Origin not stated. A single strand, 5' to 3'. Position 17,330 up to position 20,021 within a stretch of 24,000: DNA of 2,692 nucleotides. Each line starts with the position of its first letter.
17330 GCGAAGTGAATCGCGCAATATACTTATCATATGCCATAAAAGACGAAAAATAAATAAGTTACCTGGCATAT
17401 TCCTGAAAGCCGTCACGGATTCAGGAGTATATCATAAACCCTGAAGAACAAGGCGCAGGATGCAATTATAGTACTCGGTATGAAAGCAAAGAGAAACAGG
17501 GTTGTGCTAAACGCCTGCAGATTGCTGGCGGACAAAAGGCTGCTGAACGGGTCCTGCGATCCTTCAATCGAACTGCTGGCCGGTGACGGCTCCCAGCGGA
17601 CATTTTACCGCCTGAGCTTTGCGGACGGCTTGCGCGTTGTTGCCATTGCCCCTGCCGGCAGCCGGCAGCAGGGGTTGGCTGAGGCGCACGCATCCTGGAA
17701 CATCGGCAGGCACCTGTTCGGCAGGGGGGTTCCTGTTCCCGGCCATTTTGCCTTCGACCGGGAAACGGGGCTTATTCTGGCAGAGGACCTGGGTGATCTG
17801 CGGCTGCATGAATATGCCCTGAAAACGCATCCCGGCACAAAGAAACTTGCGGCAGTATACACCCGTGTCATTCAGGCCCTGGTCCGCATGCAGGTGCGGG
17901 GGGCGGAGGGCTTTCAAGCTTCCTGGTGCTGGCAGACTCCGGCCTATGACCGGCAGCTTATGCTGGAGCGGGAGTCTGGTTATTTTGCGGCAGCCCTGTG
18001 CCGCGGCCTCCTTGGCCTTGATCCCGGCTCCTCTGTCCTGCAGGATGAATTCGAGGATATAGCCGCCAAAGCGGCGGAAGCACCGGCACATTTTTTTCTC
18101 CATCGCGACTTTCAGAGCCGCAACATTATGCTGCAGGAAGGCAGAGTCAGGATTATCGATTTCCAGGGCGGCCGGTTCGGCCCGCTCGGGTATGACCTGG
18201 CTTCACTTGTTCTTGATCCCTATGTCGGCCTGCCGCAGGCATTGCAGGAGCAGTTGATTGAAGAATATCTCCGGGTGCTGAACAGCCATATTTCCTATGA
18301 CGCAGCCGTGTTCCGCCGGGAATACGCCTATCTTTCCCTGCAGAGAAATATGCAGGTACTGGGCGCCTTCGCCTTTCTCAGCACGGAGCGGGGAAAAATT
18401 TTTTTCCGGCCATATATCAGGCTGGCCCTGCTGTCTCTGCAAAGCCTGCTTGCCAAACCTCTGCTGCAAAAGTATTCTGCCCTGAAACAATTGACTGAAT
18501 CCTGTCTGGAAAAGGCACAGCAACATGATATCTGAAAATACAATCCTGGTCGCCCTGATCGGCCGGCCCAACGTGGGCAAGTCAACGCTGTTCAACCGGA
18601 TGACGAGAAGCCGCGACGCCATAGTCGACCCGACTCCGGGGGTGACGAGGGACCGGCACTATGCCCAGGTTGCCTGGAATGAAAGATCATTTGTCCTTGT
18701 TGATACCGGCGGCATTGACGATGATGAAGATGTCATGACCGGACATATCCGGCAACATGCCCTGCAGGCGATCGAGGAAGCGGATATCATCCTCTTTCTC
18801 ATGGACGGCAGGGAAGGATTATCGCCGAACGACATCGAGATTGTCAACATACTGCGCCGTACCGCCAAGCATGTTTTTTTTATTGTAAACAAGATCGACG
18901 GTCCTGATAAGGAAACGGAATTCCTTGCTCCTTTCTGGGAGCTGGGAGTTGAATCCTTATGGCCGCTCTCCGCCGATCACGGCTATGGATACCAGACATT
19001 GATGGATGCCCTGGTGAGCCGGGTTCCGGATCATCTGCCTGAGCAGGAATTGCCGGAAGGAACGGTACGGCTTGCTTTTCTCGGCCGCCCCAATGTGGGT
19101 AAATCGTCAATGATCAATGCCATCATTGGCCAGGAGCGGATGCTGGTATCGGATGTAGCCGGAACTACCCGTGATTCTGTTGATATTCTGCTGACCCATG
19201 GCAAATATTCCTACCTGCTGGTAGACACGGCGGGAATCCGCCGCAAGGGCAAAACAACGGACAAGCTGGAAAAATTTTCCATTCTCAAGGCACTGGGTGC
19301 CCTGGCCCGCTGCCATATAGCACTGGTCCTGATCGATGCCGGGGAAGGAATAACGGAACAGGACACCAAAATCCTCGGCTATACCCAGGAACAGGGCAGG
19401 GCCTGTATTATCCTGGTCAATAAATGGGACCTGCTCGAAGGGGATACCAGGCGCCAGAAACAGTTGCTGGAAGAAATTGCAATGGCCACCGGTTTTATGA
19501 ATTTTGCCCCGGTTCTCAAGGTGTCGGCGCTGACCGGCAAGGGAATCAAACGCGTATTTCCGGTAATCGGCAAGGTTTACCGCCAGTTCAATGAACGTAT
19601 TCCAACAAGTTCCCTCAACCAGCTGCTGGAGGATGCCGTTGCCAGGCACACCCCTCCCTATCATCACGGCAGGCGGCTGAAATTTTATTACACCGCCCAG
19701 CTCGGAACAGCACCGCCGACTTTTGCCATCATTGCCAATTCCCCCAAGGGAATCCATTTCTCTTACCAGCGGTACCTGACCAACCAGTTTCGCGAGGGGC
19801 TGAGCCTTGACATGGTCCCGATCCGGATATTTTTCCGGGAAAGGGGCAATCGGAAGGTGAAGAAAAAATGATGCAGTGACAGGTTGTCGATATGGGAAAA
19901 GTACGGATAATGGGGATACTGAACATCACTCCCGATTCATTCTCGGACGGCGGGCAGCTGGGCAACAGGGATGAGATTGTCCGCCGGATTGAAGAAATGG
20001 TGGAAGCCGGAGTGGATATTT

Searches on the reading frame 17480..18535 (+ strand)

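Call 48: search_protein_families(library=ncbifam, proteins=[window:17480-18535:+], max_evalue=0.001)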
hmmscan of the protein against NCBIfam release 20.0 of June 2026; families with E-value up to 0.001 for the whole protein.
window:17480-18535:+ (351 aa): 3 families
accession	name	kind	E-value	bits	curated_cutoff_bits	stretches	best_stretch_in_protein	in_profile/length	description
NF045759.1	NamurgluKinAmgK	equivalog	2.6e-26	92.5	550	1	29-317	21-299/324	N-acetylmuramate/N-acetylglucosamine kinase AmgK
NF045698.1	MurGlcNAcKinAmgK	equivalog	3e-18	66.2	500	1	74-332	86-346/360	N-acetylmuramate/N-acetylglucosamine kinase AmgK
TIGR01767.2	MTRK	equivalog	0.00019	20.6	275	1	206-287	228-312/401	S-methyl-5-thioribose kinase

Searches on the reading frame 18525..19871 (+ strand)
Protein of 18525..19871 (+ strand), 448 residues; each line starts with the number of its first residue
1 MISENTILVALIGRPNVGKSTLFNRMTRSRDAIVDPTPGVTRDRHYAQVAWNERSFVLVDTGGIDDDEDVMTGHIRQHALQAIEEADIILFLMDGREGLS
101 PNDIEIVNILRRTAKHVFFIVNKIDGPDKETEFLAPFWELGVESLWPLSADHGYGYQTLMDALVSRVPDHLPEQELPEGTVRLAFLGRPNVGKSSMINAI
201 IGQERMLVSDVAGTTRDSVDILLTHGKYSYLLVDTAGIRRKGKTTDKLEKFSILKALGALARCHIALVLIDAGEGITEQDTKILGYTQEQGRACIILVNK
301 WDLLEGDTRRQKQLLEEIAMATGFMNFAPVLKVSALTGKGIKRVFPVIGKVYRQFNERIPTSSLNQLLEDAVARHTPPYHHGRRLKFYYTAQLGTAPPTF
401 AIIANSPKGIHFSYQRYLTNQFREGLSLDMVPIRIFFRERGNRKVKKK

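Call 48: search_protein_families(library=ncbifam, proteins=[window:18525-19871:+], max_evalue=0.001)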
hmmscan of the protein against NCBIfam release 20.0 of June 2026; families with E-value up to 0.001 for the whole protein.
window:18525-19871:+ (448 aa): 41 families (the best 25 are shown)
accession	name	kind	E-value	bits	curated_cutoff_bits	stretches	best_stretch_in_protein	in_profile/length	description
TIGR03594.1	GTPase_EngA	equivalog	3.6e-166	553.5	306.7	1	8-438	2-432/432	ribosome biogenesis GTPase Der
NF002828.0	PRK03003.1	equivalog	5.3e-119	397.9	631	1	4-447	38-476/477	ribosome biogenesis GTPase Der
NF007071.0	PRK09518.1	equivalog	1.1e-115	387.8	953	1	5-444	270-704/706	bifunctional cytidylate kinase/GTPase Der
NF000908.1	PRK00089.1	equivalog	1.4e-58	198.5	237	2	7-170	4-170/291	GTPase Era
TIGR00450.1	mnmE_trmE_thdF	equivalog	1.6e-53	182.4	252.6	2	178-317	207-342/446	tRNA uridine-5-carboxymethylaminomethyl(34) synthesis GTPase MnmE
NF003661.0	PRK05291.1-3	equivalog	3.9e-49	168.2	380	2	181-354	217-372/448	tRNA uridine-5-carboxymethylaminomethyl(34) synthesis GTPase MnmE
TIGR03918.1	GTP_HydF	equivalog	2.1e-45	155.2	325.55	2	181-352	8-167/392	[FeFe] hydrogenase H-cluster maturation GTPase HydF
TIGR00436.1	era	equivalog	3.5e-44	151.2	116.25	2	182-344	2-155/270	GTPase Era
TIGR00231.1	small_GTP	domain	1.8e-43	148.2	42.5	2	180-346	3-160/164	GTP-binding protein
TIGR03598.1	GTPase_YsxC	equivalog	3e-31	108.5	124.45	2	177-345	15-182/186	ribosome biogenesis GTP-binding protein YihA/YsxC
TIGR03596.1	GTPase_YlqF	equivalog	4.6e-30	104.9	208.2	2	75-238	8-173/276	ribosome biogenesis GTPase YlqF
TIGR03597.1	GTPase_YqeH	equivalog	1.5e-18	67.1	297.4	2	184-250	159-227/361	ribosome biogenesis GTPase YqeH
TIGR00437.1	feoB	equivalog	3e-18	65.9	315.65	2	13-163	1-150/594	ferrous iron transport protein B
NF003255.0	PRK04213.1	equivalog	7.6e-18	64.6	164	1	6-63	9-61/204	GTP-binding protein EngB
NF008956.1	PRK12299.1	equivalog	2.8e-17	62.7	300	2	9-166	161-324/327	GTPase ObgE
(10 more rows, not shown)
